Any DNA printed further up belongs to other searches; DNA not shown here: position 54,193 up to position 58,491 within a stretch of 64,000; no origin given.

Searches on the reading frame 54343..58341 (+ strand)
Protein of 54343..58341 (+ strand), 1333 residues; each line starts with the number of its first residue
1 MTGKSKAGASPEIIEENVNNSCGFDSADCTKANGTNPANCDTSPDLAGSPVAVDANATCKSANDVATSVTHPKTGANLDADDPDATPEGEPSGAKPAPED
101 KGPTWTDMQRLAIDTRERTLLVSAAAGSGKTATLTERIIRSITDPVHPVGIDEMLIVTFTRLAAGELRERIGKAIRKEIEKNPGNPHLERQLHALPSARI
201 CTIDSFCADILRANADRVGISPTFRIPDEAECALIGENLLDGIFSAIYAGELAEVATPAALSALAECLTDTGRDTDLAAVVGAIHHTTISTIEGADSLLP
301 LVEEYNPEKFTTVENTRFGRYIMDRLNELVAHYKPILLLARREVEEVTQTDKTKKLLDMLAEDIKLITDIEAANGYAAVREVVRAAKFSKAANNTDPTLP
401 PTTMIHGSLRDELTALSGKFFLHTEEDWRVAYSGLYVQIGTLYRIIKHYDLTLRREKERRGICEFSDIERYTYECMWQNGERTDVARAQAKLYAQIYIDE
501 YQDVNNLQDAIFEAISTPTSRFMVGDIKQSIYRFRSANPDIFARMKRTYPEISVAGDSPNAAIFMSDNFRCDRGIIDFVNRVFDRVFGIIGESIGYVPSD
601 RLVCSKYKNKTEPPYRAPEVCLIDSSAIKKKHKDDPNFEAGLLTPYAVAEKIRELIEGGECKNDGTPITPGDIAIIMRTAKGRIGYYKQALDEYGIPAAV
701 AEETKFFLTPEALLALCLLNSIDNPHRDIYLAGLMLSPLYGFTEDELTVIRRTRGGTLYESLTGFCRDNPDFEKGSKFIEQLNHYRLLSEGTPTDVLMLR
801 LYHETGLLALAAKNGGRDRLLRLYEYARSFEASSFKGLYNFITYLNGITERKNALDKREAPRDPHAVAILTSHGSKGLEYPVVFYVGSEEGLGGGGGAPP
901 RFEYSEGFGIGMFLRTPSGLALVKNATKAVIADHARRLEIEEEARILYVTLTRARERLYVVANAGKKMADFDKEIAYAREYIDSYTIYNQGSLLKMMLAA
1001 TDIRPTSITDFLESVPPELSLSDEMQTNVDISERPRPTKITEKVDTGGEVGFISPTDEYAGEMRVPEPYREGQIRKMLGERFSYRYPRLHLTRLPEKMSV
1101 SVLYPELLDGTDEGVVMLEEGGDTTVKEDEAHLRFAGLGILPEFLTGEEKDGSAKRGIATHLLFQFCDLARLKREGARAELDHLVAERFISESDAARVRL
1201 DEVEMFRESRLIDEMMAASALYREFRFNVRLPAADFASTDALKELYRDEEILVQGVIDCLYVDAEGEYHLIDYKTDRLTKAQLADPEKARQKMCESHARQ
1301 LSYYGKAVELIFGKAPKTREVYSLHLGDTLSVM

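Call 38: search_protein_families(library=pfam, proteins=[window:54343-58341:+], max_evalue=0.00001)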
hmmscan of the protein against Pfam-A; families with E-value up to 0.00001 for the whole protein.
window:54343-58341:+ (1333 aa): 5 families
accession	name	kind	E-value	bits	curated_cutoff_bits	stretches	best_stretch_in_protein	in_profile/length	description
PF00580.27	UvrD-helicase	-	7.8e-46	157.4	23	1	105-550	1-271/271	UvrD/REP helicase N-terminal domain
PF13361.12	UvrD_C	-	8.2e-23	81.8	25.6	1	646-962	55-347/350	UvrD-like helicase C-terminal domain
PF13245.12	AAA_19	-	8.7e-15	55.5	25.1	1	109-535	1-134/134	AAA domain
PF13538.12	UvrD_C_2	-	9.5e-08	32.2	27.4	0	933-961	24-52/52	UvrD-like helicase C-terminal domain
PF12705.13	PDDEXK_1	-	2.9e-06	27.9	22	1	1142-1311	26-172/247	PD-(D/E)XK nuclease superfamily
